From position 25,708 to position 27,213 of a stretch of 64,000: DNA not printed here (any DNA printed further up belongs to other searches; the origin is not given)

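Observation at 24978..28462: Methyl-transfer operon: non-Pyl MttB-family methyltransferase, saccharopine-DH-like oxidoreductase and MtrH-like methyltransferase, without an adjacent corrinoid protein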

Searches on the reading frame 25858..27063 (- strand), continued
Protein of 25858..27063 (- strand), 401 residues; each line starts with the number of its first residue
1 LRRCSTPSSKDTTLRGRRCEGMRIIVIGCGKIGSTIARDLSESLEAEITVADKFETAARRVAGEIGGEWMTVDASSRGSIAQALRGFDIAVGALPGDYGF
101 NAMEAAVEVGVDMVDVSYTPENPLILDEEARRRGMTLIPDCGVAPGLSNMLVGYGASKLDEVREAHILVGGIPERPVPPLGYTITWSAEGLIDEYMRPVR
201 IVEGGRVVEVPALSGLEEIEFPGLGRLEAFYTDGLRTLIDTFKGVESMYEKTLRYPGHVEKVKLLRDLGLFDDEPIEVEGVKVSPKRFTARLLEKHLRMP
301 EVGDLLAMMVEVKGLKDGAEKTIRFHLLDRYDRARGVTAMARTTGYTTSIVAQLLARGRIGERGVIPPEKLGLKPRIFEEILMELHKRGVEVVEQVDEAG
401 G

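Call 15: find_related_loci(query=A1, collection=genome_contigs, flank=10000)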
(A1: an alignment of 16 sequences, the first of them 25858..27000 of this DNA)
Query A1 (380 aa) in genome_contigs; peptide patterns used: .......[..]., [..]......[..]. (x = any residue, [..] = any of these).
564 stretches matched a pattern; 527 encode a relative of the query (tblastn E <= 1e-3); the best 80 are kept; 80 distinct loci.
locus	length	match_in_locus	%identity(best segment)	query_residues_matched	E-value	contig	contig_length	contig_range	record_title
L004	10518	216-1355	96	1-380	0e+0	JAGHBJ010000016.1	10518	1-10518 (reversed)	MAG: Candidatus Bathyarchaeota archaeon isolate AUK253 PB_MBMC_207_c_000000000028, whole genome shotgun sequence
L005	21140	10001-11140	93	1-380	0e+0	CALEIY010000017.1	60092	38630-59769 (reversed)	MAG TPA_asm: Candidatus Bathyarchaeota archaeon isolate SRR6823441_bin.104_CONCOCT_v1.1_MAG genome assembly, contig: ERZ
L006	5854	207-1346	93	1-380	0e+0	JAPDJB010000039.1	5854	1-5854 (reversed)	MAG: Candidatus Bathyarchaeota archaeon isolate S8B1_HD70 c_000000002795, whole genome shotgun sequence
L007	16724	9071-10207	87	3-380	0e+0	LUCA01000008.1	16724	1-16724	MAG: Candidatus Bathyarchaeota archaeon B23 scaffold2177, whole genome shotgun sequence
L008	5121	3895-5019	71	1-373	1e-179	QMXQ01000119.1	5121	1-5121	MAG: Candidatus Bathyarchaeota archaeon isolate B46_G15 B46_Guay15_scaffold_07364, whole genome shotgun sequence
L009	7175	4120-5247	64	1-374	2e-158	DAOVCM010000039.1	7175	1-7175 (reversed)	MAG TPA_asm: Candidatus Bathyarchaeota archaeon isolate CSMAG_1031 CSMAG_1031_k141_4977253_length_7175_cov_12.0000, whol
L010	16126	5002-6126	62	2-374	3e-156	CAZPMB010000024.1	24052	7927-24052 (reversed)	MAG TPA_asm: uncultured Candidatus Bathyarchaeia archaeon isolate binchicken_co383_203 genome assembly, contig: NODE_482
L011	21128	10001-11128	63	1-374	4e-153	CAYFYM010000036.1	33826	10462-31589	MAG TPA_asm: uncultured Candidatus Bathyarchaeia archaeon isolate ERP108616_co1_60 genome assembly, contig: k119_1527874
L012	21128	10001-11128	62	1-374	6e-151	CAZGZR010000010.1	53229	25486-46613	MAG TPA_asm: uncultured Candidatus Bathyarchaeia archaeon isolate SRP323688_co1_233 genome assembly, contig: NODE_1187_l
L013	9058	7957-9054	63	1-364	9e-151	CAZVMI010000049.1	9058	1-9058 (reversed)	MAG TPA_asm: uncultured Candidatus Bathyarchaeia archaeon isolate binchicken_co333_214 genome assembly, contig: NODE_469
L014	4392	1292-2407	62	1-374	1e-153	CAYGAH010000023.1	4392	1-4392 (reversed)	MAG TPA_asm: uncultured Candidatus Bathyarchaeia archaeon isolate ERP108616_co1_399 genome assembly, contig: k119_37224,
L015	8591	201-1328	62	1-374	4e-150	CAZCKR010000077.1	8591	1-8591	MAG TPA_asm: uncultured Candidatus Bathyarchaeia archaeon isolate SRP068000_co4_479 genome assembly, contig: NODE_13944_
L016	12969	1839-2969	61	1-375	2e-149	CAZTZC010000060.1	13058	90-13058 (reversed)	MAG TPA_asm: uncultured Candidatus Bathyarchaeia archaeon isolate SRP214966_co7_240 genome assembly, contig: NODE_4204_l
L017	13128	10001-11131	61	1-375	7e-149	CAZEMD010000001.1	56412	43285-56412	MAG TPA_asm: uncultured Candidatus Bathyarchaeia archaeon isolate SRP214966_co5_307 genome assembly, contig: NODE_254_le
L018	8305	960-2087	62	1-374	2e-148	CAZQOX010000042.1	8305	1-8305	MAG TPA_asm: uncultured Candidatus Bathyarchaeia archaeon isolate binchicken_co89_247 genome assembly, contig: NODE_1786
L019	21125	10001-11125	67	1-373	7e-163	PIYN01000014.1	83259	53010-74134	MAG: Candidatus Bathyarchaeota archaeon isolate M10_bin139 bin139_scaffold325, whole genome shotgun sequence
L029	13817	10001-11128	56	2-375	5e-142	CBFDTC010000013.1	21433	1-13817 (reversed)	MAG TPA_asm: Candidatus Bathyarchaeota archaeon isolate SRR6823440_binner13_Refined_89 genome assembly, contig: ERZ65034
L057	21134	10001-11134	53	1-374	6e-134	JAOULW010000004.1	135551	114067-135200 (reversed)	MAG: Candidatus Bathyarchaeota archaeon isolate 8_1_Jan_SF_Bin96 8_1_Jan_SF_Bin96_scaffold_40_c1, whole genome shotgun s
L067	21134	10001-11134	51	1-374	7e-132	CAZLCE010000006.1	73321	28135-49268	MAG TPA_asm: uncultured Candidatus Bathyarchaeia archaeon isolate binchicken_co274_114 genome assembly, contig: NODE_937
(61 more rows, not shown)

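Call 20: find_encoding_contigs(protein=P0131, flank=8000, max_places=2)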
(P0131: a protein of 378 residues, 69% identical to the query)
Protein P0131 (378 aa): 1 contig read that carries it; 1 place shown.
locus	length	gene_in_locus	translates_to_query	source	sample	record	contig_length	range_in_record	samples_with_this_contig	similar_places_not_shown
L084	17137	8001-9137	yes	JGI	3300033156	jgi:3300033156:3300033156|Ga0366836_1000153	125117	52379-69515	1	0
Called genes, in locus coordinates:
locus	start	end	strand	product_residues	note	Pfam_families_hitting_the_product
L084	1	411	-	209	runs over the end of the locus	PF02511:Thy1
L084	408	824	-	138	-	PF02511:Thy1 (faint)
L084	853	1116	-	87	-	-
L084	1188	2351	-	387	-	PF22025:ThiI_fer, PF02926:THUMP, PF02568:ThiI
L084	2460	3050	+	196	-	PF00011:HSP20 (weak)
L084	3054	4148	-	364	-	PF01435:Peptidase_M48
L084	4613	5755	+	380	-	PF08245:Mur_ligase_M, PF02875:Mur_ligase_C, PF27239:FOL3_C (weak)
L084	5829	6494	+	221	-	PF02607:B12-binding_2, PF02310:B12-binding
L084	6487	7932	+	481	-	PF06253:MTTB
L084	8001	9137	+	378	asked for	PF01408:GFO_IDH_MocA (weak), PF02254:TrkA_N (faint), PF03435:Sacchrp_dh_NADP, PF16653:Sacchrp_dh_C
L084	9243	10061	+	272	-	PF02007:MtrH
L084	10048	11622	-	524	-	PF17650:RACo_linker (weak), PF17651:Raco_middle, PF14574:RACo_C_ter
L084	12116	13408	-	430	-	PF04389:Peptidase_M28 (weak), PF01546:Peptidase_M20, PF07687:M20_dimer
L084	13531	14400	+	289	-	PF12706:Lactamase_B_2 (weak)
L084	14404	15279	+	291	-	-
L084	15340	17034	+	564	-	PF02776:TPP_enzyme_N, PF00205:TPP_enzyme_M, PF02775:TPP_enzyme_C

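Call 21: find_encoding_contigs(protein=P0127, flank=8000, max_places=2)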
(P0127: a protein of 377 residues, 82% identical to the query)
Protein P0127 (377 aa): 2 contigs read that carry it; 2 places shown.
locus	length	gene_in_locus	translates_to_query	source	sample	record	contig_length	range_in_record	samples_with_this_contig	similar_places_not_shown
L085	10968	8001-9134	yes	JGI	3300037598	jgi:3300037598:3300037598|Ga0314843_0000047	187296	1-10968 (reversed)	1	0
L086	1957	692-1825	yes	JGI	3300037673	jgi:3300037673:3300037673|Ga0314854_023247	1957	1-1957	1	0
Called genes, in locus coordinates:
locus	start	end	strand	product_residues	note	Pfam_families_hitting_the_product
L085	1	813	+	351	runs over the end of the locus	PF01866:Diphthamide_syn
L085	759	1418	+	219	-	PF03602:Cons_hypoth95 (weak), PF05175:MTS, PF01170:UPF0020, PF06325:PrmA, PF08241:Methyltransf_11 (weak), PF08242:Methyltransf_12, PF13649:Methyltransf_25, PF13847:Methyltransf_31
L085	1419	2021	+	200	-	PF14382:ECR1_N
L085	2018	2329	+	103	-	PF13656:RNA_pol_L_2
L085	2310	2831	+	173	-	PF01949:Endo_dU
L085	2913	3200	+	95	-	PF01096:Zn_ribbon_TFIIS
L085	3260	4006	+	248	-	PF00705:PCNA_N, PF04139:Rad9 (weak), PF02747:PCNA_C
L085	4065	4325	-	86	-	PF13242:Hydrolase_like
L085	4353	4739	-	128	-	PF03767:Acid_phosphat_B (faint), PF00702:Hydrolase, PF12710:HAD (weak), PF13419:HAD_2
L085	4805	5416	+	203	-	PF09668:Asp_protease (weak)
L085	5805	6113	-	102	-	-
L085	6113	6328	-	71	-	-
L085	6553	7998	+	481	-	PF06253:MTTB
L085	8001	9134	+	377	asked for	PF01262:AlaDh_PNT_C (weak), PF01488:Shikimate_DH (weak), PF02254:TrkA_N (weak), PF03435:Sacchrp_dh_NADP, PF16653:Sacchrp_dh_C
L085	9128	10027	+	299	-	PF02007:MtrH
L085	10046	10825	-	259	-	-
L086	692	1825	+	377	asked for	PF01262:AlaDh_PNT_C (weak), PF01488:Shikimate_DH (weak), PF02254:TrkA_N (weak), PF03435:Sacchrp_dh_NADP, PF16653:Sacchrp_dh_C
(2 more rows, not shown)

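Call 32: find_homologous_proteins(query=L084:5829-6494:+)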
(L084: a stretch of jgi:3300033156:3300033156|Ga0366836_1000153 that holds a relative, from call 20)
Query L084:5829-6494:+ (221 aa): 5462 proteins with E <= 0.001 among 8000 candidates; the best 120 are listed.
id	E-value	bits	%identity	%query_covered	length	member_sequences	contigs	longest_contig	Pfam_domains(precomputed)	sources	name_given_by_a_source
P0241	1.8e-128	444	100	100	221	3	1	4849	PF02607.23,PF02310.25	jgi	-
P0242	1.1e-127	442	99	100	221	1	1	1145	PF02607.23,PF02310.25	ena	-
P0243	1.3e-111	389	87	100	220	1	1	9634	PF02607.23,PF02310.25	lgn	-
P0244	2.3e-111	388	87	100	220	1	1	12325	PF02607.23,PF02310.25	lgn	-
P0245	2.1e-107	376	84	100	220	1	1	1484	PF02607.23,PF02310.25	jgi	jgi:trimethylamine corrinoid protein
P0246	7.4e-106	371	82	100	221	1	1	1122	PF02607.23,PF02310.25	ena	-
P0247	1.0e-105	370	80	100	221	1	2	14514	PF02607.23,PF02310.25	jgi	jgi:trimethylamine corrinoid protein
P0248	5.3e-105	368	82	97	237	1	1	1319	PF02607.23,PF02310.25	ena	-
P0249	1.1e-104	367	81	100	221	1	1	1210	PF02607.23,PF02310.25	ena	-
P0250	2.0e-104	366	82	97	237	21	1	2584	PF02607.23,PF02310.25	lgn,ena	-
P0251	2.1e-104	366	82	100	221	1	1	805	PF02607.23,PF02310.25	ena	-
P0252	3.5e-104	365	82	100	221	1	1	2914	PF02607.23,PF02310.25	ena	-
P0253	5.4e-104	364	81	97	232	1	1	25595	PF02607.23,PF02310.25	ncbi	-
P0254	1.2e-103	363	81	97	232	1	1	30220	PF02607.23,PF02310.25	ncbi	-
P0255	1.3e-103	363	81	100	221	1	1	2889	PF02607.23,PF02310.25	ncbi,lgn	-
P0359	4.4e-97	342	78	97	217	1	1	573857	PF02607.23,PF02310.25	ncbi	-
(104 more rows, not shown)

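Call 33: find_encoding_contigs(protein=P0359, flank=10000, max_places=3)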
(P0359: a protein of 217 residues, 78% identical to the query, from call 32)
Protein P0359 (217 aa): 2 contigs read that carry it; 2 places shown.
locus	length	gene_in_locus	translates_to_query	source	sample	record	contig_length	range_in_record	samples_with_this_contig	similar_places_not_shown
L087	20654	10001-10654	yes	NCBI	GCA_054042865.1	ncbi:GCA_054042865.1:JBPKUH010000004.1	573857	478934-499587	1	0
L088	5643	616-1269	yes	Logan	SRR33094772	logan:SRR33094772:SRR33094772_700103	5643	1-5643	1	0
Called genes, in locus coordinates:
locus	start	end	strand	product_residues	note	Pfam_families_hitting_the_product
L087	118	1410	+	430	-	PF01964:ThiC_Rad_SAM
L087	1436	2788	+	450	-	PF08543:Phos_pyr_kin, PF00294:PfkB, PF10120:ThiN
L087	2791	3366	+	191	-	-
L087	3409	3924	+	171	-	PF09512:ThiW, PF12822:ECF_trnsprt (weak)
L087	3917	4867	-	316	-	PF10120:ThiN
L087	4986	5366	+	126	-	PF02675:AdoMet_dc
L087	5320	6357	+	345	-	PF01861:BpsA_C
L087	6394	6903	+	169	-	PF09515:Thia_YuaJ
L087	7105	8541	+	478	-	PF22039:HUTI_composite_bact (weak), PF01979:Amidohydro_1, PF07969:Amidohydro_3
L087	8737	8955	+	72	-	PF26688:RHH_12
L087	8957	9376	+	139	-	PF01850:PIN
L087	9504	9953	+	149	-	PF01243:PNPOx_N, PF12900:Pyridox_ox_2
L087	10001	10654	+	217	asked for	PF02607:B12-binding_2, PF02310:B12-binding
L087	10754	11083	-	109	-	-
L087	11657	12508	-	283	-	PF01261:AP_endonuc_2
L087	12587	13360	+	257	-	PF01478:Peptidase_A24, PF06847:Arc_PepC_II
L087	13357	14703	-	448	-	PF00202:Aminotran_3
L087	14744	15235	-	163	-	PF07155:ECF-ribofla_trS, PF12822:ECF_trnsprt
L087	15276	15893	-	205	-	PF07694:5TM-5TMR_LYT (weak), PF12822:ECF_trnsprt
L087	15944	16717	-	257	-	PF07690:MFS_1, PF13347:MFS_2 (weak), PF07690:MFS_1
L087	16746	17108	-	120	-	PF07690:MFS_1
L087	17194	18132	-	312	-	PF02729:OTCace_N, PF00185:OTCace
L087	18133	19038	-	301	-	PF02826:2-Hacid_dh_C (weak), PF03446:NAD_binding_2, PF03807:F420_oxidored (weak), PF14833:NAD_binding_11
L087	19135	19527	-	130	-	-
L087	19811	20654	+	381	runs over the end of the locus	PF01571:GCV_T, PF08669:GCV_T_C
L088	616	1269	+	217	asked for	PF02607:B12-binding_2, PF02310:B12-binding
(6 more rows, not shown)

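Call 42: search_protein_families(library=pfam, max_evalue=0.1, proteins=[L016:689-1771:+, L010:6212-7168:+, L084:4613-5755:+, L084:12116-13408:-, L087:9504-9953:+, L019:12583-13755:+, L029:11402-12328:-, L013:3225-4643:+, L084:10048-11622:-])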
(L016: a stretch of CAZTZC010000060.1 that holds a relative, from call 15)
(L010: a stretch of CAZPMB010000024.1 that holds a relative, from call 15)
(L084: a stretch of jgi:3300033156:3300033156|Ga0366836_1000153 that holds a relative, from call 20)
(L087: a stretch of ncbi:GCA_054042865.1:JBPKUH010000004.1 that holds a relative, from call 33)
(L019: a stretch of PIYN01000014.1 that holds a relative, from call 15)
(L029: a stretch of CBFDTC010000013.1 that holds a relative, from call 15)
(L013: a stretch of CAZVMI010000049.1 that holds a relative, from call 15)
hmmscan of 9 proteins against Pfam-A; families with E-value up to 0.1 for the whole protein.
L016:689-1771:+ (360 aa): 0 families

L010:6212-7168:+ (318 aa): 2 families
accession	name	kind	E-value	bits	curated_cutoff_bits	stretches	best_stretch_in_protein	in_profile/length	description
PF02272.25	DHHA1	-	9.9e-14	52.1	25.9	1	225-316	8-99/102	DHHA1 domain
PF01368.27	DHH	-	4.3e-06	27.5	28.1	1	7-118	2-103/125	DHH family, N-terminal domain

L084:4613-5755:+ (380 aa): 3 families
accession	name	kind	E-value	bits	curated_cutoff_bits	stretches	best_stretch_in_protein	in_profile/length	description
PF02875.26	Mur_ligase_C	-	7.2e-15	56.4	28.4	1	243-363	1-126/127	Mur ligase, glutamate ligase domain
PF08245.18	Mur_ligase_M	-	2.1e-11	44.6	24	1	65-216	40-199/200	Mur ligase middle domain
PF01411.24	tRNA-synt_2c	-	0.083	11.8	30.3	0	133-179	116-162/552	tRNA synthetases class II (A)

L084:12116-13408:- (430 aa): 3 families
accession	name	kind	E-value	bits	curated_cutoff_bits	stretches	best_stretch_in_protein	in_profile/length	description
PF01546.33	Peptidase_M20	-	1.1e-31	110.8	24.6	1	87-424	3-203/206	Peptidase family M20/M25/M40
PF07687.19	M20_dimer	-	7e-21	74.6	21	1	197-329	3-103/107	Peptidase dimerisation domain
PF04389.22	Peptidase_M28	-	1e-07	32.3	21.3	1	71-168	1-77/193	Peptidase family M28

L087:9504-9953:+ (149 aa): 3 families
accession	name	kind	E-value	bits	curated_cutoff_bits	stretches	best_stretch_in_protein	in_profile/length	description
PF12900.13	Pyridox_ox_2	-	7.1e-29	101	27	1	7-146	2-139/140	Pyridoxamine 5'-phosphate oxidase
PF01243.27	PNPOx_N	-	2.1e-16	60.8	28.1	1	9-146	4-119/120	Pyridoxamine 5'-phosphate oxidase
PF04299.18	FMN_bind_2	-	0.007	16.5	22.4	1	85-141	103-167/168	Putative FMN-binding domain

L019:12583-13755:+ (390 aa): 4 families
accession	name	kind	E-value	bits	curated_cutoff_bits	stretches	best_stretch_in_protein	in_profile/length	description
PF16653.10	Sacchrp_dh_C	-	7.2e-41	141.5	31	1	127-377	1-265/265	Saccharopine dehydrogenase C-terminal domain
PF03435.24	Sacchrp_dh_NADP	-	3.4e-13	50.5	25.1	1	3-123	1-129/129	Saccharopine dehydrogenase NADP binding domain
PF02737.24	3HCDH_N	-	0.0054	17.1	22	1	2-64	1-63/180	3-hydroxyacyl-CoA dehydrogenase, NAD binding domain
PF00056.29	Ldh_1_N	-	0.028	14.9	27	1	1-74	1-73/141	lactate/malate dehydrogenase, NAD binding domain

L029:11402-12328:- (308 aa): 1 family
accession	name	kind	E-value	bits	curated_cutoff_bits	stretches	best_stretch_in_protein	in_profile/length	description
PF05544.16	Pro_racemase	-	1.4e-05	24.8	27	1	57-135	66-143/325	Proline racemase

L013:3225-4643:+ (472 aa): 1 family
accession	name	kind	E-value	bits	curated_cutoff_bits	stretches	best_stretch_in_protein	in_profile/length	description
PF05369.18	MtmB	-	2.1e-68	231.6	25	1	6-467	3-450/450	Monomethylamine methyltransferase MtmB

L084:10048-11622:- (524 aa): 4 families
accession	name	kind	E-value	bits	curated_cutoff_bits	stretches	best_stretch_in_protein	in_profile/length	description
PF14574.11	RACo_C_ter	-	2.5e-93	312.3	27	1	253-510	3-260/261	C-terminal domain of RACo the ASKHA domain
PF17651.6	Raco_middle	-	3.7e-53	179.9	26.8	1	87-246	1-160/163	RACo middle region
PF17650.6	RACo_linker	-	4.3e-07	30.1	26.2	1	3-83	4-85/86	RACo linker region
PF03895.21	YadA_anchor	-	0.066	13.7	22.7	1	416-456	7-45/60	YadA-like membrane anchor domain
